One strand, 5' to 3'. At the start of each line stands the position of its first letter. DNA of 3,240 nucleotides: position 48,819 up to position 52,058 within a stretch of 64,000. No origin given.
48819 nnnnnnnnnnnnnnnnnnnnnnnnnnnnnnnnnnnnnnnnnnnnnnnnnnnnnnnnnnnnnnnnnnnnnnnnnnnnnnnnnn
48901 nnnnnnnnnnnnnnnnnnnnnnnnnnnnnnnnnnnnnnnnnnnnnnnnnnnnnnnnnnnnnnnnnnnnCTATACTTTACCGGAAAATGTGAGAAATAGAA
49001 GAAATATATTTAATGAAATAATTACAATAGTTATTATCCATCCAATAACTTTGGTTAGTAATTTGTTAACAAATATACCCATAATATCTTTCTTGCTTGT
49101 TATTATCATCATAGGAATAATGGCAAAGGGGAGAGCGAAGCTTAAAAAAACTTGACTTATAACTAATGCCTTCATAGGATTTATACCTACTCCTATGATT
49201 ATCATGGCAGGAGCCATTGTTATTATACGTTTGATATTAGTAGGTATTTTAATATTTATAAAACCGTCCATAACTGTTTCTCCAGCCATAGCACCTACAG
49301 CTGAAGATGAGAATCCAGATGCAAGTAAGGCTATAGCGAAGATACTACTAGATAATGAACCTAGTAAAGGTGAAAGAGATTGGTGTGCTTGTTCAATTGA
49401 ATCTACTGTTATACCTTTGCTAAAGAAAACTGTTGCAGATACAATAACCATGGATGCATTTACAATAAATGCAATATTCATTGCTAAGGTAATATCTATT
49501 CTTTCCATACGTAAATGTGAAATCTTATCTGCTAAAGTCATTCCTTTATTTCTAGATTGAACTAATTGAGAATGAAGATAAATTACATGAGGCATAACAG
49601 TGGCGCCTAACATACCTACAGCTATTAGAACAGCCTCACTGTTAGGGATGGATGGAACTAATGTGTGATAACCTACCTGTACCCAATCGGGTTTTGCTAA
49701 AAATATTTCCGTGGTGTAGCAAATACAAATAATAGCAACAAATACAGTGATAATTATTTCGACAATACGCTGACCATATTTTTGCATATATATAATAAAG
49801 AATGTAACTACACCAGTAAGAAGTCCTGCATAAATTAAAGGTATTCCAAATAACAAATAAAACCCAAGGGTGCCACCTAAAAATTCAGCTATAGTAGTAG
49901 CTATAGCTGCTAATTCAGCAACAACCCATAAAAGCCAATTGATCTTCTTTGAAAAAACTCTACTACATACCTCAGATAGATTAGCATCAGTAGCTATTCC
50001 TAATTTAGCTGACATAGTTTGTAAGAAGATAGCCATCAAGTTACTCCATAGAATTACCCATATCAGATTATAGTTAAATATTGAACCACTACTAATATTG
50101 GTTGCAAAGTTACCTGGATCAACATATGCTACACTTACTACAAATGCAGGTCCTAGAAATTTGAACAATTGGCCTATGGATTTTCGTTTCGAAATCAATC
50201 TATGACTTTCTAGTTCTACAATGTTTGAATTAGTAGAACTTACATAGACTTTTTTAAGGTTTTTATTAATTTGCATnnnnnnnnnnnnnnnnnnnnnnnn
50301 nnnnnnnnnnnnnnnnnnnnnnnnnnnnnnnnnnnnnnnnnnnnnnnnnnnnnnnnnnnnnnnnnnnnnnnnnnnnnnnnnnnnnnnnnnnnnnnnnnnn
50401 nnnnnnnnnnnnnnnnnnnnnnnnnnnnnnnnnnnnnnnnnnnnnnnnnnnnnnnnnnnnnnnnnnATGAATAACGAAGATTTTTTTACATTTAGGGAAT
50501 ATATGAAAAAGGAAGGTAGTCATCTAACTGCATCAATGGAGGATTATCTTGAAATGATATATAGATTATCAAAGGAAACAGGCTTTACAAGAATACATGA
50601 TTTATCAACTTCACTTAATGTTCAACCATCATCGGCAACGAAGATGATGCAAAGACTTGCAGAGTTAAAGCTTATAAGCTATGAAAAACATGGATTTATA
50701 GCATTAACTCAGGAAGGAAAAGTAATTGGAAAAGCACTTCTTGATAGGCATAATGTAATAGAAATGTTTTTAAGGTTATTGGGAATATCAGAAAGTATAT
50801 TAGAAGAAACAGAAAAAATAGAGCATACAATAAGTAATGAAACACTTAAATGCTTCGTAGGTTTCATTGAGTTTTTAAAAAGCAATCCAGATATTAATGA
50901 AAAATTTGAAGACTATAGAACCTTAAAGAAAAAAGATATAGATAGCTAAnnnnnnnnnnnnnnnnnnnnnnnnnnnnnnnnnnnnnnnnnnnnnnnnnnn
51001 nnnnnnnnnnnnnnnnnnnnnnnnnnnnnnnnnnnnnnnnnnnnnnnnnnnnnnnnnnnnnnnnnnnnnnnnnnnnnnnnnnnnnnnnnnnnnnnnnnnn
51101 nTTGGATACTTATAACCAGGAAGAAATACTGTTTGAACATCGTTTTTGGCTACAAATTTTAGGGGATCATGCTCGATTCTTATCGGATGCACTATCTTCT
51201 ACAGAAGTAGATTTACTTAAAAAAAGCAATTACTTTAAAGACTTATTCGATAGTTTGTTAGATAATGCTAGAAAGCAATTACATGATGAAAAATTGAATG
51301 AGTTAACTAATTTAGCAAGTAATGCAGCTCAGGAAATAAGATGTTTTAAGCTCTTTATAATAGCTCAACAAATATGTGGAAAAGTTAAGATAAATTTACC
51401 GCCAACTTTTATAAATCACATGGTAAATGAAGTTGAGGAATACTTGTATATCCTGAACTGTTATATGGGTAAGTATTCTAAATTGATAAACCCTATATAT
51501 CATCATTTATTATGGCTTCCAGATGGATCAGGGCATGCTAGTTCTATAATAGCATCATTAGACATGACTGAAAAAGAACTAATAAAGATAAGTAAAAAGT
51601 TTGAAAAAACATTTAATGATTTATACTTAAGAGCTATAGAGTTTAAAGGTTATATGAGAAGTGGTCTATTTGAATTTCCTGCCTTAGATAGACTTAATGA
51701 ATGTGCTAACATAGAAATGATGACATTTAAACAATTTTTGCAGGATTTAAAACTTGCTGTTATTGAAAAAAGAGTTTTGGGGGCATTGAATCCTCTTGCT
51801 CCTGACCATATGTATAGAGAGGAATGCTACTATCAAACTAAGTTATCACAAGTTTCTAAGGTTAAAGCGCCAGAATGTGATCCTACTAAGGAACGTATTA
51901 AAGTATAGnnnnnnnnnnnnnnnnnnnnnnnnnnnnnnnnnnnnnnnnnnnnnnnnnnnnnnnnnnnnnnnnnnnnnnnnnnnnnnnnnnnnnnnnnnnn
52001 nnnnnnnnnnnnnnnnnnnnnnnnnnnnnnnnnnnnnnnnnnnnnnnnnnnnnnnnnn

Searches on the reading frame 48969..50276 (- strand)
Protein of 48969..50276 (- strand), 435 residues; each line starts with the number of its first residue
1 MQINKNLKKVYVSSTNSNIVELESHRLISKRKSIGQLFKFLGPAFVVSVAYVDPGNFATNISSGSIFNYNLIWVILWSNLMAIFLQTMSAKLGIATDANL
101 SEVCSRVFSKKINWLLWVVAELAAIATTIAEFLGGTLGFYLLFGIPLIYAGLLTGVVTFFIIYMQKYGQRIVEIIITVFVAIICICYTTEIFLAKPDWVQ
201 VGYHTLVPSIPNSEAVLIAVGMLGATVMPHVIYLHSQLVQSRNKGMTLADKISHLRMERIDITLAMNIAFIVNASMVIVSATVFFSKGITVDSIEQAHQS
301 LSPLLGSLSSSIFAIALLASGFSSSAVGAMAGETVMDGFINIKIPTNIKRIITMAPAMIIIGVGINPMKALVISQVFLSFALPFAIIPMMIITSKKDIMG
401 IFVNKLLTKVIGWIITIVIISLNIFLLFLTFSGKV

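Call 70: search_protein_families(library=pfam, proteins=[window:48969-50276:-], max_evalue=0.00001)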
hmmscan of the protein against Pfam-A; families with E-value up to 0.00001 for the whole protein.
window:48969-50276:- (435 aa): 1 family
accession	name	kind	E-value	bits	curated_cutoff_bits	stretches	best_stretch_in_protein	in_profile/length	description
PF01566.24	Nramp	-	4.1e-121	404.8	29.8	1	57-405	1-356/357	Natural resistance-associated macrophage protein-like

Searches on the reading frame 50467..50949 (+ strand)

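Call 70: search_protein_families(library=pfam, proteins=[window:50467-50949:+], max_evalue=0.00001)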
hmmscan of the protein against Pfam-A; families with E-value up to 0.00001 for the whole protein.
window:50467-50949:+ (160 aa): 2 families
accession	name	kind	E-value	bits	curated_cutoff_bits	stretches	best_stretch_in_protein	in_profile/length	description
PF01325.25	Fe_dep_repress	-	4e-17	62.6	26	1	19-75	1-57/60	Iron dependent repressor, N-terminal DNA binding domain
PF02742.21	Fe_dep_repr_C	-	5e-14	52.5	27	1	81-147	1-69/70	Iron dependent repressor, metal binding and dimerisation domain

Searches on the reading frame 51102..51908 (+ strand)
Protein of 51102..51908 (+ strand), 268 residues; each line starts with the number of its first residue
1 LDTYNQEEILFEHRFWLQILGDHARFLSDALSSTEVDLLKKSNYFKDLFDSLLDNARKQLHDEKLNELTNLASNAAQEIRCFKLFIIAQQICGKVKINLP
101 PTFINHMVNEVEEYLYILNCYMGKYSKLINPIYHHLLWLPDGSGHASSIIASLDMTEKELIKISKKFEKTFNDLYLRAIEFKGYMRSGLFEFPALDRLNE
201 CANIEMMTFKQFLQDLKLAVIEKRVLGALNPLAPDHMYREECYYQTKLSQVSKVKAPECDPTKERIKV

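Call 70: search_protein_families(library=pfam, proteins=[window:51102-51908:+], max_evalue=0.00001)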
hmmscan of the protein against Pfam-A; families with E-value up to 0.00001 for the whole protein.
window:51102-51908:+ (268 aa): 1 family
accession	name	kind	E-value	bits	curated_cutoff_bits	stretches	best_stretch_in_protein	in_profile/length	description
PF11155.13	DUF2935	-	3.8e-56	189.3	24.4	2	131-248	3-120/121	Domain of unknown function (DUF2935)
